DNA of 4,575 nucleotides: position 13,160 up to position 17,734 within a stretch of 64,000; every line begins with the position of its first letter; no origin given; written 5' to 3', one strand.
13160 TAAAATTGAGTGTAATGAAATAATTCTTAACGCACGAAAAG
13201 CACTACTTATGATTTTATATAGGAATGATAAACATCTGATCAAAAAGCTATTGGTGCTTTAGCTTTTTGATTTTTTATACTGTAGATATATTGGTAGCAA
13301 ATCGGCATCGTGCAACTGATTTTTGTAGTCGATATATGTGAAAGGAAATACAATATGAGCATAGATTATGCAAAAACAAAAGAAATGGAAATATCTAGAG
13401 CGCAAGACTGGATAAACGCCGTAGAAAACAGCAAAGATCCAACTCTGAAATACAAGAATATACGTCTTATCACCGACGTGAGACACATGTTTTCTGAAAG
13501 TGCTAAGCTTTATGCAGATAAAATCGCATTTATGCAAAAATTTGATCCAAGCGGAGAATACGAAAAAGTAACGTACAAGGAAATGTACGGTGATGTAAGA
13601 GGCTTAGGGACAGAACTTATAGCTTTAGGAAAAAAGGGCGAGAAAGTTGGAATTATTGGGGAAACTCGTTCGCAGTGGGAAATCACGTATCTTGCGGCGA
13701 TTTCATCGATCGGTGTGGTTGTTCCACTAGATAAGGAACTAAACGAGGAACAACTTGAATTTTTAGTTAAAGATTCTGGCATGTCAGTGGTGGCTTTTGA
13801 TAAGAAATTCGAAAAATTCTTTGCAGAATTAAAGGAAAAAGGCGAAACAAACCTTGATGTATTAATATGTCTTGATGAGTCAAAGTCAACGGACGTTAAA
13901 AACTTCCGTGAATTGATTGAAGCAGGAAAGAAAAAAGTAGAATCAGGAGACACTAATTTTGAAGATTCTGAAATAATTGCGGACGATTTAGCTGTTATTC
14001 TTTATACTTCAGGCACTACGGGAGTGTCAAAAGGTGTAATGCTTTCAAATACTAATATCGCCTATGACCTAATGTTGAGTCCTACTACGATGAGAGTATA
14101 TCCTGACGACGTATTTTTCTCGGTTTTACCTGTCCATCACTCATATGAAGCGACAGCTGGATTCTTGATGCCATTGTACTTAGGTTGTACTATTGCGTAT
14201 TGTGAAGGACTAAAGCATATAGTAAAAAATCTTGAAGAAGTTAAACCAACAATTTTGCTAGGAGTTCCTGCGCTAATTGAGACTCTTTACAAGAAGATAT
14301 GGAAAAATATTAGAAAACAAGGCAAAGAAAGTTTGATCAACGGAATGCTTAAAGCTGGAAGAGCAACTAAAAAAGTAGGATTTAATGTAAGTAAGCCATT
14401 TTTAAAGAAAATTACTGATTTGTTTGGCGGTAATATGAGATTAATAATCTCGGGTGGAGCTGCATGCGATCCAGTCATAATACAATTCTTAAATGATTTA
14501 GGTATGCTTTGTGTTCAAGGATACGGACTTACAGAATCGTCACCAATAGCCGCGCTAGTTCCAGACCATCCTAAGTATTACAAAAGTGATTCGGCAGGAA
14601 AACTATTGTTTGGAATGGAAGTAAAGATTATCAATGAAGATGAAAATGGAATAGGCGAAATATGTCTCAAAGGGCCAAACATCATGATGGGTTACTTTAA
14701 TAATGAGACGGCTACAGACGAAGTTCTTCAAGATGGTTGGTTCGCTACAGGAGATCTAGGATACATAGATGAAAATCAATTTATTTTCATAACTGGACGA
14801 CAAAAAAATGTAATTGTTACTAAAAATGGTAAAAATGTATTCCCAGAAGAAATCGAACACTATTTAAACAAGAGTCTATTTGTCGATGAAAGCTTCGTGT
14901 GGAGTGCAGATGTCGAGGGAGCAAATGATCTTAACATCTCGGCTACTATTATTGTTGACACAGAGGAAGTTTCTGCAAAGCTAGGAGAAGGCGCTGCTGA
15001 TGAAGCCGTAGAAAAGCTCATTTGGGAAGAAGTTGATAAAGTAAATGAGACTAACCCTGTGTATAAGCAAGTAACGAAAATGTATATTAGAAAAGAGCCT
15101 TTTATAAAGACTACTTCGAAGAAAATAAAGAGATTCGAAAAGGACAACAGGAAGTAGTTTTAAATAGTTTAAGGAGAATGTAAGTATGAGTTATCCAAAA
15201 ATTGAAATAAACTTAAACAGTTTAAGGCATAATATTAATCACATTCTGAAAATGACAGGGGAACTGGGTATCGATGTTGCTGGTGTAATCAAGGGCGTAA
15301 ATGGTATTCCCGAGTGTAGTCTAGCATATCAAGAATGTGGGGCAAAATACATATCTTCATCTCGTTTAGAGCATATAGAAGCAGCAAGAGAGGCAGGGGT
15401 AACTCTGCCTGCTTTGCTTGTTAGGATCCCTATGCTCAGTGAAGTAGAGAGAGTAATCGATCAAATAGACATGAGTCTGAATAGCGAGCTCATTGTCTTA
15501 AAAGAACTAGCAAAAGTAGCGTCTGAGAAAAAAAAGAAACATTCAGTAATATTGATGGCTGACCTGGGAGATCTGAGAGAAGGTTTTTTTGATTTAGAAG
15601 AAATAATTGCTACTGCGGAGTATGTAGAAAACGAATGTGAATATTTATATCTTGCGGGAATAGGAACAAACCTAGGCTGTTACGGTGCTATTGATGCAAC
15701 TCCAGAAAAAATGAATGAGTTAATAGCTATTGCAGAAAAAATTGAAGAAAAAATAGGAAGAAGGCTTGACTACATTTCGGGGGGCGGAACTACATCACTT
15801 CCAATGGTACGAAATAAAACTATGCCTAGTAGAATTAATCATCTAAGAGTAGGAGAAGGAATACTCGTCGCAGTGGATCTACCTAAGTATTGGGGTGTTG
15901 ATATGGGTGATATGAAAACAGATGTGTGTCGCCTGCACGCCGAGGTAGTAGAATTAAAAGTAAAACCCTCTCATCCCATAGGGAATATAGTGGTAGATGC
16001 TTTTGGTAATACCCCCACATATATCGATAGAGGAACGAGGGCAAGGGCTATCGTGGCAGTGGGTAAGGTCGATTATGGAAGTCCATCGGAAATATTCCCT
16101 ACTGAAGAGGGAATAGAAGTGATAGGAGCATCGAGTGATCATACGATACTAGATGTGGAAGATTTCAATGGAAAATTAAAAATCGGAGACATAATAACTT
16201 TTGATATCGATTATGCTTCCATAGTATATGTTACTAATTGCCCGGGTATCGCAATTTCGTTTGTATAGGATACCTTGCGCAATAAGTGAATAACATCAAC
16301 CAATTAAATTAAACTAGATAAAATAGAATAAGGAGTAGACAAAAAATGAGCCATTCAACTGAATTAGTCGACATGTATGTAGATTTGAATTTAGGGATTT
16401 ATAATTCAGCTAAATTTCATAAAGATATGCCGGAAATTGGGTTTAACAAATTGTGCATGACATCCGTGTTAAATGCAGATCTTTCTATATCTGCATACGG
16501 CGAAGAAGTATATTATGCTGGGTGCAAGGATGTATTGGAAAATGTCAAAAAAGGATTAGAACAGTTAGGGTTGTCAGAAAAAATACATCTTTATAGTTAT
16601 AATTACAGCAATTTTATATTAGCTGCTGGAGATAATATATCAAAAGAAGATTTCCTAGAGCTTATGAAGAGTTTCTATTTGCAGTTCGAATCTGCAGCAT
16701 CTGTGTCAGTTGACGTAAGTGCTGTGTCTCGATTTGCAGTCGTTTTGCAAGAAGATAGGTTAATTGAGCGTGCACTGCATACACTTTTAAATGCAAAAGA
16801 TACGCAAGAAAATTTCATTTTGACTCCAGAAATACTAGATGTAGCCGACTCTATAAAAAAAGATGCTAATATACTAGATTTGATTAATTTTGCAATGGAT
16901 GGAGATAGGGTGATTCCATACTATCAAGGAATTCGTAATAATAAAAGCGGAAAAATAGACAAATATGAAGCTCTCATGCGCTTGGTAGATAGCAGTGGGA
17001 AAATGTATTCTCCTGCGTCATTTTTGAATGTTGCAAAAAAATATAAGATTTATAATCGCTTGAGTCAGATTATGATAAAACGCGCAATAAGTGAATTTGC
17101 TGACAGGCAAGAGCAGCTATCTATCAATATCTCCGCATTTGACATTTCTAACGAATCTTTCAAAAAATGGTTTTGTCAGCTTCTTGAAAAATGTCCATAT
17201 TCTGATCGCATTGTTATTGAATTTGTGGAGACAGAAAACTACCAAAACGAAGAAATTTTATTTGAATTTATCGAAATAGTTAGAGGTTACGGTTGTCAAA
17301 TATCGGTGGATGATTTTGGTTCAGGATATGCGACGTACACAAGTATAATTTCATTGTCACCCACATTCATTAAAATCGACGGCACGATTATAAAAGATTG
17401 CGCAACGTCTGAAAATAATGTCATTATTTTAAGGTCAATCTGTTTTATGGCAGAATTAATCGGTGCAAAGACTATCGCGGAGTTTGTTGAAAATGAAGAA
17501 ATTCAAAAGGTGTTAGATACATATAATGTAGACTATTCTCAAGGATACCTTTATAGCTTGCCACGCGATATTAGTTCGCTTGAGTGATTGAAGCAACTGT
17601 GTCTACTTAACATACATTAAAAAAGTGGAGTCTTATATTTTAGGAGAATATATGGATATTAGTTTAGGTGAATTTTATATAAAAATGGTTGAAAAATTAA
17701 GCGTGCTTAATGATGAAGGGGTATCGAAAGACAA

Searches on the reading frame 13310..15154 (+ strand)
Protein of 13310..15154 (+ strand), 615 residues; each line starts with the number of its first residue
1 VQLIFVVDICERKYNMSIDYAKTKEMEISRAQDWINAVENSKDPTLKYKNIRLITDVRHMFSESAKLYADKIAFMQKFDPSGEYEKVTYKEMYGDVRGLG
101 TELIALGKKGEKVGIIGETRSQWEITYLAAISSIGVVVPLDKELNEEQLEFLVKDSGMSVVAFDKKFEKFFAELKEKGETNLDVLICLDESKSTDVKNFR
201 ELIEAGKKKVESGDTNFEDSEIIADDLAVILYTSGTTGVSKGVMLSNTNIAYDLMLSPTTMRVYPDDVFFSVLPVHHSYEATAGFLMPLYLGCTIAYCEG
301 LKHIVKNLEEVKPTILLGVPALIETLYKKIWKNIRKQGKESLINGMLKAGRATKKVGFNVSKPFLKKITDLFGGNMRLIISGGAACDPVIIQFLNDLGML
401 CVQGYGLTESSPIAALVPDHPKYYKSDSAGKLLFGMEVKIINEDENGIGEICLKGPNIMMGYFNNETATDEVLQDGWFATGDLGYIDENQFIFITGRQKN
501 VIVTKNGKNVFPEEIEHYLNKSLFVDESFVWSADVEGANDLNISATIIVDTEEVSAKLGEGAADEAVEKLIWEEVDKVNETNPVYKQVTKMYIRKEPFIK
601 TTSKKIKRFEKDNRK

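Call 40: search_protein_families(library=ncbifam, max_evalue=0.00001, proteins=[window:13310-15154:+])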
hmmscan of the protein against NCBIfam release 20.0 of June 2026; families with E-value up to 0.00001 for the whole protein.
window:13310-15154:+ (615 aa): 98 families (the best 25 are shown)
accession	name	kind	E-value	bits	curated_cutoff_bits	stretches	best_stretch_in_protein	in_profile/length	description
NF004837.0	PRK06187.1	subfamily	1.5e-76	257.7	476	2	375-530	287-453/531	long-chain-fatty-acid--CoA ligase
NF005307.0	PRK06839.1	equivalog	4.4e-60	203.7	748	2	375-537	265-431/496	o-succinylbenzoate--CoA ligase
NF002966.0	PRK03640.1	equivalog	1.3e-55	188.9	556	2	371-532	251-415/483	o-succinylbenzoate--CoA ligase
NF006182.0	PRK08316.1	subfamily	4.6e-51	173.9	663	2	403-532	317-450/523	fatty acyl-CoA synthetase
NF052269.1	Staph_lig_FadD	equivalog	8.9e-51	172.7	650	2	375-555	266-448/499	long-chain-fatty-acid--CoA ligase FadD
NF005702.0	PRK07514.1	subfamily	1.1e-50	172.4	558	2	373-532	269-433/506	malonyl-CoA synthase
NF005801.1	PRK07656.1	equivalog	1.9e-50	172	657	2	83-329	23-270/500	FadD3 family acyl-CoA ligase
TIGR01923.1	menE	equivalog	5e-50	170.6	330.15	2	375-533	225-382/442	o-succinylbenzoate--CoA ligase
NF009233.0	PRK12583.1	subfamily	5.2e-49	167.1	832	2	376-522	319-473/558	fatty acid CoA ligase family protein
NF004114.0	PRK05605.1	equivalog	7.6e-47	159.9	766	2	376-552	340-521/575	long-chain-fatty-acid--CoA ligase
NF004758.0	PRK06087.1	equivalog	2.4e-44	151.7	736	2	375-534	304-468/548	medium-chain fatty-acid--CoA ligase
NF006523.0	PRK08974.1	equivalog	4.8e-44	150.4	884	2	374-530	325-485/561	long-chain-fatty-acid--CoA ligase FadD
NF005947.1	PRK08008.1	equivalog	1.4e-43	149.3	651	2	56-329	8-280/518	crotonobetaine/carnitine-CoA ligase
NF006181.0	PRK08314.1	subfamily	1.5e-43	148.9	705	2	56-295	25-274/563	long-chain-fatty-acid--CoA ligase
NF038343.1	ligase_FadD11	exception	8.3e-42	143.3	950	1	61-522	7-469/585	fatty acid--CoA ligase FadD11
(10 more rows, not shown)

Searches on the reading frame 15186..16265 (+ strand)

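Call 40: search_protein_families(library=ncbifam, max_evalue=0.00001, proteins=[window:15186-16265:+])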
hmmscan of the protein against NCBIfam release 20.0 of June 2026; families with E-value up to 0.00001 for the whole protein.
window:15186-16265:+ (360 aa): 2 families
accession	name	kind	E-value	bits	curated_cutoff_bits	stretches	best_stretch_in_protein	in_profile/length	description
NF040742.1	racem_Orr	exception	1.4e-105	353.2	480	1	3-349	1-341/351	ornithine racemase Orr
TIGR00492.1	alr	equivalog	2.3e-07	30.1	168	1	6-225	5-221/369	alanine racemase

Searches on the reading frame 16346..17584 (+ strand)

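Call 40: search_protein_families(library=ncbifam, max_evalue=0.00001, proteins=[window:16346-17584:+])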
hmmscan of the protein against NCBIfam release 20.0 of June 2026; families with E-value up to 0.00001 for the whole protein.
window:16346-17584:+ (413 aa): 15 families
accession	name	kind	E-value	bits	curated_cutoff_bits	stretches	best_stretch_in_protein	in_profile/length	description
NF052458.1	PhdiestGepA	equivalog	8.8e-30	103.6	1200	1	146-406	564-831/840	phosphodiesterase GepA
NF045673.1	c-di-GMPRcptLapD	equivalog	4.7e-27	94.6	1020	1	99-406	330-644/647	cyclic di-GMP receptor LapD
NF053781.1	cdiGMPphdstlr2612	equivalog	8.1e-26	90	1600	1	183-407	1023-1256/1268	Tlr1612 family c-di-GMP phosphodiesterase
NF007474.0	PRK10060.1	equivalog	1.6e-24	86.1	782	1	136-410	370-648/663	cyclic di-GMP phosphodiesterase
NF045675.1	PhdiestaseDibA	equivalog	4.6e-24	84.7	980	1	133-412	336-621/623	phosphodiesterase DibA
NF007298.0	PRK09776.1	equivalog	1.4e-23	82.8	1135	1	187-405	872-1095/1111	diguanylate cyclase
NF052596.1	RR_EAL_PvrR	equivalog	1.2e-22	80.1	580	1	178-404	145-377/398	response regulator cyclic di-GMP phosphodiesterase PvrR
NF008807.1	PRK11829.1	equivalog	2.2e-22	78.9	733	1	138-406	379-652/670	biofilm formation regulator HmsP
NF008281.1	PRK11059.1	equivalog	3.8e-22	78.3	663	1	179-406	400-629/633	RNase E specificity factor CsrD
NF008467.0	PRK11359.1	equivalog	4.1e-22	78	857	1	189-406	558-782/800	oxygen-sensing cyclic-di-GMP phosphodiesterase DosP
NF007839.0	PRK10551.1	equivalog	5.8e-20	71.3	461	1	192-412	280-506/518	cyclic di-GMP phosphodiesterase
NF052265.1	EAL_dom_RimA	equivalog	1.8e-19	70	430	1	193-406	21-233/248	S6 modification regulatory phosphodiesterase RimA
NF051476.1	CDiGphdiTpdA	equivalog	5.5e-15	55.2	1000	1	242-405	408-569/570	cyclic di-GMP phosphodiesterase TpdA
NF051880.1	FlagAsmCDGMPTipF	equivalog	2.1e-10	40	600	1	125-410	96-397/421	flagella assembly cyclic-di-GMP phosphodiesterase TipF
NF008617.0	PRK11596.1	equivalog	3.2e-10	39.7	190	1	229-413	74-249/255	cyclic-guanylate-specific phosphodiesterase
